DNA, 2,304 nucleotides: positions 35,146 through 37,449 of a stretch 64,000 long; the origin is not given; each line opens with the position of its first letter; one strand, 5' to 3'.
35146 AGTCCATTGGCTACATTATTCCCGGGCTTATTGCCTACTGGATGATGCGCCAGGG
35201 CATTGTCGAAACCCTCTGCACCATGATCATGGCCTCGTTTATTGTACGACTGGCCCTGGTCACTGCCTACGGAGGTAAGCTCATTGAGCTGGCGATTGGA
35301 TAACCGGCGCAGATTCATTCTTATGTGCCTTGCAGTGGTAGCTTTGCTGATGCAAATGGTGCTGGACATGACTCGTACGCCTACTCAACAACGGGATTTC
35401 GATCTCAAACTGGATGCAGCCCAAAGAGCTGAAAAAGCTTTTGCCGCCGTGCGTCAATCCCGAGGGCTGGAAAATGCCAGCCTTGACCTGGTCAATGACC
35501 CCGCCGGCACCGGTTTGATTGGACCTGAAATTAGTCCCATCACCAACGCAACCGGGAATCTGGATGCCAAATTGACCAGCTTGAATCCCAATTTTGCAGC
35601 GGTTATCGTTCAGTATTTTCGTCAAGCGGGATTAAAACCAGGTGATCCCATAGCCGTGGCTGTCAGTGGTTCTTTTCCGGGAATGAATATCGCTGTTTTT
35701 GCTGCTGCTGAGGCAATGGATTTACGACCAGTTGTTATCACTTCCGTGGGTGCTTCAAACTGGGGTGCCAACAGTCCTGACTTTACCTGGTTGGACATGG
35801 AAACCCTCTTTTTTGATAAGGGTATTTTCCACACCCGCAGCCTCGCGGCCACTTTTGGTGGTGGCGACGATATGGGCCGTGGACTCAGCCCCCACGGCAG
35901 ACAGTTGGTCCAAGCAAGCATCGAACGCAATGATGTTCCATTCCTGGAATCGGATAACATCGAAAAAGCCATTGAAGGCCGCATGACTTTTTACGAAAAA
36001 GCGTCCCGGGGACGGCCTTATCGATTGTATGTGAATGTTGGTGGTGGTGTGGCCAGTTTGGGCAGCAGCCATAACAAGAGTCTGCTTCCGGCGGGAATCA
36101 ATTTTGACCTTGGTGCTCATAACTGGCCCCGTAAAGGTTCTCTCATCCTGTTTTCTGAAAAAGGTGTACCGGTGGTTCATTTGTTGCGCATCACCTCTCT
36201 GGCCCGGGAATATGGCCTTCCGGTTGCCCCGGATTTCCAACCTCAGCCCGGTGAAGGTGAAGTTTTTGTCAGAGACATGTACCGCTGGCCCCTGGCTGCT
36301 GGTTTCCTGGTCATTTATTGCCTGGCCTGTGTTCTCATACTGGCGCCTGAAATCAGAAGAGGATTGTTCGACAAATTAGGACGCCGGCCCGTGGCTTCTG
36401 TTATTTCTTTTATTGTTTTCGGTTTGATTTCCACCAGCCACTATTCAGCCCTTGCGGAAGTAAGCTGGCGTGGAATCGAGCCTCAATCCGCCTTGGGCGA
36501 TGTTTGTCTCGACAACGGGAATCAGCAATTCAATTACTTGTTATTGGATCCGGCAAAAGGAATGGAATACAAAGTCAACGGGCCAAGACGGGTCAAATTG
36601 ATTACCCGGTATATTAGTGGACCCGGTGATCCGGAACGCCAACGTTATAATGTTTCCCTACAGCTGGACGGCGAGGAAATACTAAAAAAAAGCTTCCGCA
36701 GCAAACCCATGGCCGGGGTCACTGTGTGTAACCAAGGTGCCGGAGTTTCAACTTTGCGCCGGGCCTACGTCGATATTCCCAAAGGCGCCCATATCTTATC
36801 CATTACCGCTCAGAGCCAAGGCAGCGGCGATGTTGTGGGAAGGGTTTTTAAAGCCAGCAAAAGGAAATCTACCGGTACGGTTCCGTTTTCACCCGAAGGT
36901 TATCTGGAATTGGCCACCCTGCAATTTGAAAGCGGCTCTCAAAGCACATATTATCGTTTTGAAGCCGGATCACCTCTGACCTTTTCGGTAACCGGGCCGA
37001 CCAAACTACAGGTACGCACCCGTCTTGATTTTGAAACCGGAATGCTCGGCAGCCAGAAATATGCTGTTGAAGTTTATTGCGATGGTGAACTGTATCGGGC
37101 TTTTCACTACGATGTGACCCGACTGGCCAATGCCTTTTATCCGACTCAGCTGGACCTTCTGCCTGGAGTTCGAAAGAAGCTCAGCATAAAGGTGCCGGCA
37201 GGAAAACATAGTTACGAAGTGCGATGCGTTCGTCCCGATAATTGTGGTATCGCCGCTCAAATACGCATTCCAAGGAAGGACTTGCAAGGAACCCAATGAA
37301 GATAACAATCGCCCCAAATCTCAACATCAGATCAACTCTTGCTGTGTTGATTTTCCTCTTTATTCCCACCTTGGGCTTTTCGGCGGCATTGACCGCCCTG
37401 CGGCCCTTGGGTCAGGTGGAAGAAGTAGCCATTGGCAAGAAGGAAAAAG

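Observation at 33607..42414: Six-gene coupled operon linking poly-gamma-glutamate synthase (PgsB/PgsC) to an outer-membrane barrel, a propeller/FGE-fold lipoprotein and a membrane acyltransferase: candidate diderm gamma-PGA synthesis-export-modification machine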

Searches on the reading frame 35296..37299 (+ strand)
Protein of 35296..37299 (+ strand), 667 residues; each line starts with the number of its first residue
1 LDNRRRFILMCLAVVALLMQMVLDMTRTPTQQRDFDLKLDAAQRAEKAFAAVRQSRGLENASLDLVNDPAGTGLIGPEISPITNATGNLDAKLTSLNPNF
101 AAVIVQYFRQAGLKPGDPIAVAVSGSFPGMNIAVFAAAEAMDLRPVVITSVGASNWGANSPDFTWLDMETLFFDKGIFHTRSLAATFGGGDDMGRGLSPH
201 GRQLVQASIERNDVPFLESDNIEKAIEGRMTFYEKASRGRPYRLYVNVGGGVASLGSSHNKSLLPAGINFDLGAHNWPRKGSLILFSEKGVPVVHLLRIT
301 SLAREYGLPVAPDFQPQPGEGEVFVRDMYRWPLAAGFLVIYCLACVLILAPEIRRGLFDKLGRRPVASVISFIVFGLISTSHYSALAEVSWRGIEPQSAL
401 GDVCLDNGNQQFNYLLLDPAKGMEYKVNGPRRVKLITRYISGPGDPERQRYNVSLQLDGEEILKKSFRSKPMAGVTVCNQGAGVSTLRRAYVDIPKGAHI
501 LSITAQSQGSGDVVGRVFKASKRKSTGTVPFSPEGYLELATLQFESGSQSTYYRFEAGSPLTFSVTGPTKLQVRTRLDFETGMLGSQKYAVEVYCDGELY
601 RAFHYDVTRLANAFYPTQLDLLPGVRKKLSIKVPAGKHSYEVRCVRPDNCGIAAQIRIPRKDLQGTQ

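Call 3: search_protein_families(library=pfam, proteins=[window:35296-37299:+], max_evalue=0.01)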
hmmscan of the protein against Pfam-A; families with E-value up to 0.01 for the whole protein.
window:35296-37299:+ (667 aa): 0 families

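Call 4: search_protein_families(library=ncbifam, proteins=[window:35296-37299:+], max_evalue=0.01)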
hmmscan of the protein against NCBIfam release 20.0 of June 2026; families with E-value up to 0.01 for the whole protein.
window:35296-37299:+ (667 aa): 1 family
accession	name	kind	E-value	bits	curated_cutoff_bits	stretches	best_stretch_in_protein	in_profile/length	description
TIGR04332.1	gamma_Glu_sys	subfamily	5.8e-97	324.6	100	1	9-313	3-304/307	poly-gamma-glutamate system protein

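Call 8: find_homologous_proteins(query=window:35296-37299:+)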
Query window:35296-37299:+ (667 aa): 423 proteins with E <= 0.001 among 8000 candidates; the best 120 are listed.
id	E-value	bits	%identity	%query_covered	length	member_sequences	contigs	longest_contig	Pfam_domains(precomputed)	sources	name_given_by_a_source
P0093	0.0e+0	1500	100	99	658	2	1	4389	-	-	-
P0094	0.0e+0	1200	78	98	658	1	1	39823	-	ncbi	-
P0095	0.0e+0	1170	76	100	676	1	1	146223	-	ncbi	-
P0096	0.0e+0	1161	75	98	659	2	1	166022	-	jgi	-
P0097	0.0e+0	1148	75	98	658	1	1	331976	-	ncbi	-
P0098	0.0e+0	1146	74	100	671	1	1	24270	-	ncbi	-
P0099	0.0e+0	1128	73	98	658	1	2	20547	-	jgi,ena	jgi:poly-gamma-glutamate system protein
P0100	0.0e+0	1127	73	98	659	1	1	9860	-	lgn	-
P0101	0.0e+0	1125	74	98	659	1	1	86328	-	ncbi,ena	-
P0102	0.0e+0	1120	73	98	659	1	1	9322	-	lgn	-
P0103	0.0e+0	1092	71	99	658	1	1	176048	-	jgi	jgi:poly-gamma-glutamate system protein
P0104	0.0e+0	1089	71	100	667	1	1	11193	-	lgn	-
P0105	0.0e+0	1087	70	100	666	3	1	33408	-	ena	-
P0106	0.0e+0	1079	69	100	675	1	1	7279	-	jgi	-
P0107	0.0e+0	1078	70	100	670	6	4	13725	-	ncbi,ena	-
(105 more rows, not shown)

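Call 35: find_related_loci(query=A2, collection=genome_contigs, flank=10000)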
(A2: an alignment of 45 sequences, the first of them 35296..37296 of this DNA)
Query A2 (667 aa) in genome_contigs; peptide patterns used: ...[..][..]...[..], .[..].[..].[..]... (x = any residue, [..] = any of these).
317 stretches matched a pattern; 281 encode a relative of the query (tblastn E <= 1e-3); the best 80 are kept; 80 distinct loci.
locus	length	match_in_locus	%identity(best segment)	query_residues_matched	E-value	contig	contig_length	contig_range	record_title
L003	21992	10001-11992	76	1-664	0e+0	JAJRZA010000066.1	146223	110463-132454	MAG: Candidatus Krumholzibacteriota bacterium isolate Dive96_bin4.121 k141_3066553, whole genome shotgun sequence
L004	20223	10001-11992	70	1-665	0e+0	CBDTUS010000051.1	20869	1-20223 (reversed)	MAG TPA_asm: uncultured bacterium isolate SRR7614711_binner13_Refined_44 genome assembly, contig: ERZ23877654.406, whole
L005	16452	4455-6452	74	1-665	0e+0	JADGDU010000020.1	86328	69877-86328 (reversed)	MAG: Candidatus Krumholzibacteriia bacterium isolate BB18 NODE_20_length_86328_cov_5.767284, whole genome shotgun sequen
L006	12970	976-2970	70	1-666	0e+0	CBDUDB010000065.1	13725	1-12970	MAG TPA_asm: uncultured bacterium isolate SRR7614707_binner12_Refined_20 genome assembly, contig: ERZ23877653.1868, whol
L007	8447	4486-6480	69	1-666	0e+0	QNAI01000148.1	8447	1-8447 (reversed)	MAG: Verrucomicrobia bacterium isolate B12_G4 B12_Guay4_scaffold_09489, whole genome shotgun sequence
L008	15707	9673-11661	67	1-665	0e+0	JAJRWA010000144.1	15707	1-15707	MAG: Candidatus Krumholzibacteriota bacterium isolate Dive96_bin2.115 k141_2398602, whole genome shotgun sequence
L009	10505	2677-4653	70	1-665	0e+0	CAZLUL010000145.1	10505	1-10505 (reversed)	MAG TPA_asm: uncultured Fibrobacteraceae bacterium isolate SRP155585_co2_84 genome assembly, contig: NODE_4686_length_10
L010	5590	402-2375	57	1-664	0e+0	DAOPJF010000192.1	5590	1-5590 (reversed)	MAG TPA_asm: Candidatus Krumholzibacteriia bacterium isolate AMR_MDS_3284 NODE_15620_length_5590_cov_5.323035, whole gen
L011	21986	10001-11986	53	1-664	0e+0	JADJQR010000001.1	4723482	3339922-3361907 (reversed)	MAG: bacterium isolate Fred_18-Q3-R57-64_MAXAC.288 tig00000189-10-47221210, whole genome shotgun sequence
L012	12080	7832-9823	54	1-664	0e+0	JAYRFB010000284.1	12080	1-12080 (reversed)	MAG: Candidatus Krumholzibacteriia bacterium isolate SH_SHASGE3bin.21 k141_1772985, whole genome shotgun sequence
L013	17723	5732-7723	54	1-664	0e+0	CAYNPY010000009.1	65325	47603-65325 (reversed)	MAG TPA_asm: uncultured Fibrobacteraceae bacterium isolate SRP239054_co1_159 genome assembly, contig: NODE_233_length_65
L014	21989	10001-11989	53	1-664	0e+0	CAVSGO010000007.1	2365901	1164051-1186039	MAG: uncultured bacterium isolate MFD05684.bin.1.263 genome assembly, contig: contig_7410, whole genome shotgun sequence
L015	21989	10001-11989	57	1-664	0e+0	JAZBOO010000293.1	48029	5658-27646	MAG: Candidatus Krumholzibacteriia bacterium isolate bin.63 k117_7235884, whole genome shotgun sequence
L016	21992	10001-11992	56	1-664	0e+0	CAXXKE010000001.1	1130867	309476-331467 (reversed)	MAG: Candidatus Krumholzibacteriia bacterium isolate 6e48df6a-8f97-42e3-8007-6ecbf69f3fc6 genome assembly, contig: conti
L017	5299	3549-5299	66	1-568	0e+0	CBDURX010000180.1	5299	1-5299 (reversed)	MAG TPA_asm: uncultured bacterium isolate SRR22302364_binner13_Refined_49 genome assembly, contig: ERZ25073603.12718, wh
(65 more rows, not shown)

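Call 42: predict_structure(alignment_id=A2)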
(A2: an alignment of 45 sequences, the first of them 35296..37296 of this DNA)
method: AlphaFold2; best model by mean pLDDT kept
length: 667 residues; sequences in the alignment: 45
mean_pLDDT: 86.4   pTM: 0.56
mean pLDDT of the five models: 86.4, 85.3, 84.4, 82.9, 80.5
residues with pLDDT >= 90: 361; 70-90: 234; 50-70: 40; < 50: 32
segments of 3 or more residues with pLDDT < 50: 361-388
pLDDT, mean of each block of 10 residues (from residue 1): 76 86 88 95 96 88 75 73 74 91 97 97 92 98 96 68 89 97 88 79 91 93 92 92 94 87 91 86 95 94 91 86 88 87 84 58 44 42 42 88 85 93 94 96 92 97 96 90 92 95 96 95 70 90 73 91 93 93 86 96 93 83 92 95 82 91 62
secondary structure, 60 per line:
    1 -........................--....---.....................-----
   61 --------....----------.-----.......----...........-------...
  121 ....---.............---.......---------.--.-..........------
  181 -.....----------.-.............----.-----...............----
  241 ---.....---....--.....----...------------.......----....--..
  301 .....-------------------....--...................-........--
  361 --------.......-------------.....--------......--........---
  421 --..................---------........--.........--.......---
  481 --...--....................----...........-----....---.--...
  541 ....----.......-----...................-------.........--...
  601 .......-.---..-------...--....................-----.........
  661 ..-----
elements in order: H2-25 E28-31 H35-55 H69-72 H89-95 H100-110 E118-124 H128-140 E144-150 H165-174 E182-186 H199-211 H222-236 E244-248 H252-255 H258-262 E267-269 H282-288 E293-296 H299-305 E325-328 H331-349 H351-358 H369-375 E389-393 E402-407 E410-417 E423-440 E450-457 E460-468 E471-477 E483-485 E488-507 E512-522 E528-531 E538-544 E549-555 E561-579 E587-595 E598-607 E622-624 E627-646 E652-659

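Call 44: search_solved_structures(query=A2, max_evalue=1)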
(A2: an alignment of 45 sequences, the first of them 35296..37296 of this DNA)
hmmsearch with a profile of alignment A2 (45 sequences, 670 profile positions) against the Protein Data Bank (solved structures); distinct sequences matched with E-value up to 1: 0.

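Call 45: fold_search(model_id=the predicted structure, library=pdb)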
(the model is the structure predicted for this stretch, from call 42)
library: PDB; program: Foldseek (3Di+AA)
matches with E <= 10: 1773; with E <= 0.001: 90
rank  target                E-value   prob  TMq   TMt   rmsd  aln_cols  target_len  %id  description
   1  7js4                  6.2e-08  1.00  0.12  0.09  15.1       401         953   11  The structure of the M60 catalytic domain with the CBM51-1 and CBM51-2 domains from Clostridium perfringens ZmpB (released 2021-02-03)
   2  5x7o_A                1.7e-07  1.00  0.14  0.08  16.8       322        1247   13  Crystal structure of Paenibacillus sp. 598K alpha-1,6-glucosyltransferase (released 2017-07-26)
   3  7zgn_A                3.1e-07  1.00  0.12  0.15  18.5       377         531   10  Plant/insect N-glycan active PNGase (released 2022-09-07)
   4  7zgn_B                3.4e-07  1.00  0.14  0.17  18.2       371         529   10  Plant/insect N-glycan active PNGase (released 2022-09-07)
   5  9lwg_A                5.2e-07  1.00  0.13  0.14  30.6       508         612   12  Zebrafish ovum lysosomal peptide:N-glycanase (released 2025-12-24)
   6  8w7n                  5.8e-07  1.00  0.14  0.09  17.8       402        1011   11  Crystal structure of the in-cell Cry1Aa purified from Bacillus thuringiensis (released 2024-03-06)
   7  4qaw_E                8.9e-07  0.97  0.13  0.16  26.4       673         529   10  Structure of modular Xyn30D from Paenibacillus barcinonensis (released 2014-10-08)
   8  9qxq                  1.6e-06  1.00  0.14  0.10  18.2       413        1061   10  native structure of full-length pesticidal protein Cry1Ca18 at pH9, from crystals formed in vivo (released 2026-02-11)
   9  4r4z_A                1.6e-06  1.00  0.13  0.15  18.6       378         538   11  Structure of PNGF-II in P21 space group (released 2015-01-28)
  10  4r4z_B                2.6e-06  1.00  0.13  0.15  18.3       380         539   12  Structure of PNGF-II in P21 space group (released 2015-01-28)
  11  4xup_D                2.8e-06  1.00  0.13  0.23  17.2       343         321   10  Structure of the N-terminal CBM22-1-CBM22-2 tandem domain from Paenibacillus barcinonensis Xyn10C (released 2015-06-03)
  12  9b8i                  3.9e-06  1.00  0.13  0.12  23.9       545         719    7  Cryo-EM structure of the E. coli cellulose synthase BcsB-BcsC fusion protein (released 2025-02-19)
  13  4xup_F                4.4e-06  1.00  0.13  0.24  20.0       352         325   10  Structure of the N-terminal CBM22-1-CBM22-2 tandem domain from Paenibacillus barcinonensis Xyn10C (released 2015-06-03)
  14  4r4x                  4.8e-06  1.00  0.13  0.15  18.1       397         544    9  Structure of PNGF-II in C2 space group (released 2015-01-28)
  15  4qaw_H                4.8e-06  0.92  0.13  0.16  26.8       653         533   10  Structure of modular Xyn30D from Paenibacillus barcinonensis (released 2014-10-08)
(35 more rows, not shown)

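Call 76: search_protein_families(library=phrogs, proteins=[window:35296-37299:+], max_evalue=0.001)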
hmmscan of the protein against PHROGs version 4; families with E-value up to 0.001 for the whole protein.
window:35296-37299:+ (667 aa): 0 families
